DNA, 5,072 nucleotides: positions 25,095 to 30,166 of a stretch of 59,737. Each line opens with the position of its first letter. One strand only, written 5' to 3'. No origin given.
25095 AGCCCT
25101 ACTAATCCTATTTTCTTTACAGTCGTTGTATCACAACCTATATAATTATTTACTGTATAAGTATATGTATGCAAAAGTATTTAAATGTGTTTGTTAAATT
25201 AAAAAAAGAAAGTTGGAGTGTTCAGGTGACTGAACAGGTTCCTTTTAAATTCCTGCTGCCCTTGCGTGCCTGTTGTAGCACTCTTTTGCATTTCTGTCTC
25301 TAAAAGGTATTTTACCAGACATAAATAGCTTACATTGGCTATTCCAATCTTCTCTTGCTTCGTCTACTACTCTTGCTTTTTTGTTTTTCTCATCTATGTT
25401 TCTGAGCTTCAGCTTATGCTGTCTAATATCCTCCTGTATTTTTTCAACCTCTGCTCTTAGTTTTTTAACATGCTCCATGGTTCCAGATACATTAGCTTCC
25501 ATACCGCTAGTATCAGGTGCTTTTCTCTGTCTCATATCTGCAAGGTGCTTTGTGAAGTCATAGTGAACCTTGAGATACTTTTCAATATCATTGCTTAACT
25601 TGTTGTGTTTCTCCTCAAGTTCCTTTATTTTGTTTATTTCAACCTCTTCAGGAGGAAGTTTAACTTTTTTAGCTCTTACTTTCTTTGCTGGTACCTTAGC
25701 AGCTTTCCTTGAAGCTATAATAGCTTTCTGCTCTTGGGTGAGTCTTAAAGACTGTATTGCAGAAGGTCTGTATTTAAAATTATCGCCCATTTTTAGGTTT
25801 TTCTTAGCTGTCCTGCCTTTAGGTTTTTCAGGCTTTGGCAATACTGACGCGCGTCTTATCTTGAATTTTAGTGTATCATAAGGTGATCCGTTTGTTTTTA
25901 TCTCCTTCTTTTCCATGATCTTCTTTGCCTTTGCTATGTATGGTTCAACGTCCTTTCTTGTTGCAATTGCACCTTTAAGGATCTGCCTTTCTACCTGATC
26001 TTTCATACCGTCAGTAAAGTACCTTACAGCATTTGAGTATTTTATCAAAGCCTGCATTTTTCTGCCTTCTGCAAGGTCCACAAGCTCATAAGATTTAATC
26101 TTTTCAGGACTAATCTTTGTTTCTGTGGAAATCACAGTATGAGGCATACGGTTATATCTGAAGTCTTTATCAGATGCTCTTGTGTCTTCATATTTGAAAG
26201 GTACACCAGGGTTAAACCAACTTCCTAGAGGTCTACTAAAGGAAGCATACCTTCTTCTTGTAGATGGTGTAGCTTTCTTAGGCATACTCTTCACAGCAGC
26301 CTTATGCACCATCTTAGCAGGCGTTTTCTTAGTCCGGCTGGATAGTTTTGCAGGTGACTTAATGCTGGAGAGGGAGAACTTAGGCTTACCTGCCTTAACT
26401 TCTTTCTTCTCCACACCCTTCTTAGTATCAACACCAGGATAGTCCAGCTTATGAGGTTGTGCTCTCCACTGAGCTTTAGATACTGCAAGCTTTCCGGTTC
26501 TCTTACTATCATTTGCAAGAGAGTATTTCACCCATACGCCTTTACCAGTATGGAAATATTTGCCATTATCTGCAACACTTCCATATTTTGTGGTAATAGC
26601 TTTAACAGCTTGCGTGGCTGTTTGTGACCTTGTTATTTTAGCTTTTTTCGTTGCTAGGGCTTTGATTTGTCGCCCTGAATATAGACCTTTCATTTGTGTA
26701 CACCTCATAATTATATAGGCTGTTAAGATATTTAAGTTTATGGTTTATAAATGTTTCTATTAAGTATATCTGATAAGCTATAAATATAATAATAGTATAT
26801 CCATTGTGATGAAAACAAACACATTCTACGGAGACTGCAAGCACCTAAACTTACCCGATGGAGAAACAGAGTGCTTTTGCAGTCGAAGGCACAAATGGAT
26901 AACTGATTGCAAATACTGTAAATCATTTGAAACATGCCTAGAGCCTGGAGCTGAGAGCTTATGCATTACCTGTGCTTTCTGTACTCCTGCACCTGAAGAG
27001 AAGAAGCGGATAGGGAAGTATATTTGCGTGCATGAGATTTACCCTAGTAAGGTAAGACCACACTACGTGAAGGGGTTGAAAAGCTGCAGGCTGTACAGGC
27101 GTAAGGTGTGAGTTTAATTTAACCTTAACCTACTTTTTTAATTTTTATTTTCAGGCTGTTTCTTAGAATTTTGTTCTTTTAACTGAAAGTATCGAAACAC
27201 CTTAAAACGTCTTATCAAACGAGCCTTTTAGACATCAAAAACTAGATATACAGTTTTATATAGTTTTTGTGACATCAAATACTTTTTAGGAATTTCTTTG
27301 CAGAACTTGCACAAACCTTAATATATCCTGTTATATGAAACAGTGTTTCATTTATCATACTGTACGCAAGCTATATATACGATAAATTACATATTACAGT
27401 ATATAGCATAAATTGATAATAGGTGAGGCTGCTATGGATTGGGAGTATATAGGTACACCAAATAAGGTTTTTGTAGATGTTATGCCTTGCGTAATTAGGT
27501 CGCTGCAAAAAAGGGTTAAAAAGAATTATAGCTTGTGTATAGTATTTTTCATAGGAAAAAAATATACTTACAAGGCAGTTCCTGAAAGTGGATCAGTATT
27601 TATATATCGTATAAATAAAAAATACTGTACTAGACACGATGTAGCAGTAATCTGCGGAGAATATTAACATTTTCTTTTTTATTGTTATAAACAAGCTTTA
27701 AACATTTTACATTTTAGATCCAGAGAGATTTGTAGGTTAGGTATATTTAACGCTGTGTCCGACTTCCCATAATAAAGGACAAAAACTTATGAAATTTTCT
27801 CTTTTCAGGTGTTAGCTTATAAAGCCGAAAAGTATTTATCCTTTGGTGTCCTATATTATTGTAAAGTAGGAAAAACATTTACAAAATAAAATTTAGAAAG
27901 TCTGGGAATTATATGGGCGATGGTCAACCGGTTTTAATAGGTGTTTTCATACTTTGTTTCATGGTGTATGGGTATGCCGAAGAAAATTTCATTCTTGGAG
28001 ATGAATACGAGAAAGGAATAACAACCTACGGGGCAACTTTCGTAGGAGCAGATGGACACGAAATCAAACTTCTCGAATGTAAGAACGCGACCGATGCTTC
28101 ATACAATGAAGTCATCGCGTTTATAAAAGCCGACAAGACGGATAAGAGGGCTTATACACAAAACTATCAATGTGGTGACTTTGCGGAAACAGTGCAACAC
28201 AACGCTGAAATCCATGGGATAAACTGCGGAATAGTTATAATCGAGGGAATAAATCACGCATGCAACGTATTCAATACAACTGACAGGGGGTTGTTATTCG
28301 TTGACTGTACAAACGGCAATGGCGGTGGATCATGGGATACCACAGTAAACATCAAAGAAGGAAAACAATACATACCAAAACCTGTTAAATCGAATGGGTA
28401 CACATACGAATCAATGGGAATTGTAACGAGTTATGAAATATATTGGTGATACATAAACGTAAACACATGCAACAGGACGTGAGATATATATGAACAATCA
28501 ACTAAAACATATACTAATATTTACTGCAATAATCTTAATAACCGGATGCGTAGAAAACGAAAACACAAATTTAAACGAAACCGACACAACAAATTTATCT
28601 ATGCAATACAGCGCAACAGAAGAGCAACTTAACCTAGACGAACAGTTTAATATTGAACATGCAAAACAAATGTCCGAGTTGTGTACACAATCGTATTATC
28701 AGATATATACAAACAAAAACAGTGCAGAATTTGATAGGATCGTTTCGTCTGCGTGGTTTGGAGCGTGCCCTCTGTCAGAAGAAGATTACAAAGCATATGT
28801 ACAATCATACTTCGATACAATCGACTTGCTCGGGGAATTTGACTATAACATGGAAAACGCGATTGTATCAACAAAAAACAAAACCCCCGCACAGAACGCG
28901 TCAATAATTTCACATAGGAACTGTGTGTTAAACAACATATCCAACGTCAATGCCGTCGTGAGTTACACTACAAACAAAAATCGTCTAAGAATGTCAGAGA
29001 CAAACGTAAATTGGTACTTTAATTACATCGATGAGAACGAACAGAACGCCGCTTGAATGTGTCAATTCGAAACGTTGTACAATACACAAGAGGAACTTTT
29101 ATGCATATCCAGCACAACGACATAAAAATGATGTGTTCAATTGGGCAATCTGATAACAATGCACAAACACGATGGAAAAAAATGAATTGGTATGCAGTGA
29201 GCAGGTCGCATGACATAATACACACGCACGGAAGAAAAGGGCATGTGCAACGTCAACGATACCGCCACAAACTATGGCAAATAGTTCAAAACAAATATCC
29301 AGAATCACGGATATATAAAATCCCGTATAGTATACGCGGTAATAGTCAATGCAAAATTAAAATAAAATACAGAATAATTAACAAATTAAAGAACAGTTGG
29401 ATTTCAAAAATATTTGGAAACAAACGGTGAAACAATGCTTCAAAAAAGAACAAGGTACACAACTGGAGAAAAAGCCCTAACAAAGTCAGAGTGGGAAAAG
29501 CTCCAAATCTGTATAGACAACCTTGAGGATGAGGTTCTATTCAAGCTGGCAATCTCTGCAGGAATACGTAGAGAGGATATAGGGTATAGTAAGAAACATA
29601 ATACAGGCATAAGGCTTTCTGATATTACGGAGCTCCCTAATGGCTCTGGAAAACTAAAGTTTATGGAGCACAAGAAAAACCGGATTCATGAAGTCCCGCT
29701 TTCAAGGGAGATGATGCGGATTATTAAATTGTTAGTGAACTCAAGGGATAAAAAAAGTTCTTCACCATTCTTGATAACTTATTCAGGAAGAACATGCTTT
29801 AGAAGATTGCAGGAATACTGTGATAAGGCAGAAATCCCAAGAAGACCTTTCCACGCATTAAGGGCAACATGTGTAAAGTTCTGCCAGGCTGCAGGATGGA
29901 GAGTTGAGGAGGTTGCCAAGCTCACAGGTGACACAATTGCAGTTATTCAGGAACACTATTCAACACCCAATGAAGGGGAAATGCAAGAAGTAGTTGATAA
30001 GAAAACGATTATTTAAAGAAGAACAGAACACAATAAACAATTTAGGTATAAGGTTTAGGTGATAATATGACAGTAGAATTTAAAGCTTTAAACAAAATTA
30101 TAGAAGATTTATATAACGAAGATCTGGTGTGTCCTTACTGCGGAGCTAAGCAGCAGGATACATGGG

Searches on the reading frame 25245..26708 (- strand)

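Call 11: search_protein_families(library=pfam, proteins=[window:25245-26708:-], max_evalue=0.001)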
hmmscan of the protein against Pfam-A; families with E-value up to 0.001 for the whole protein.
window:25245-26708:- (487 aa): 0 families

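Call 19: search_protein_families(library=phrogs, proteins=[window:25245-26708:-], max_evalue=0.01)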
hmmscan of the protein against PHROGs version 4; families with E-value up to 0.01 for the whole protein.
window:25245-26708:- (487 aa): 1 family
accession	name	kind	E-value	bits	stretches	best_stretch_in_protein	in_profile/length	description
phrog_16140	-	unknown function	0.002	17.9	1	334-441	8-110/426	-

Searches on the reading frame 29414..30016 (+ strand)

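Call 54: search_protein_families(library=pfam, proteins=[window:29414-30016:+], max_evalue=0.01)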
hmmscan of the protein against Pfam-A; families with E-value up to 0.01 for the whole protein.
window:29414-30016:+ (200 aa): 1 family
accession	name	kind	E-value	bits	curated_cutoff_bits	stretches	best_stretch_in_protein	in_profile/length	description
PF00589.27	Phage_integrase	-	1.9e-07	31.5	27.1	1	22-172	3-155/172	Phage integrase family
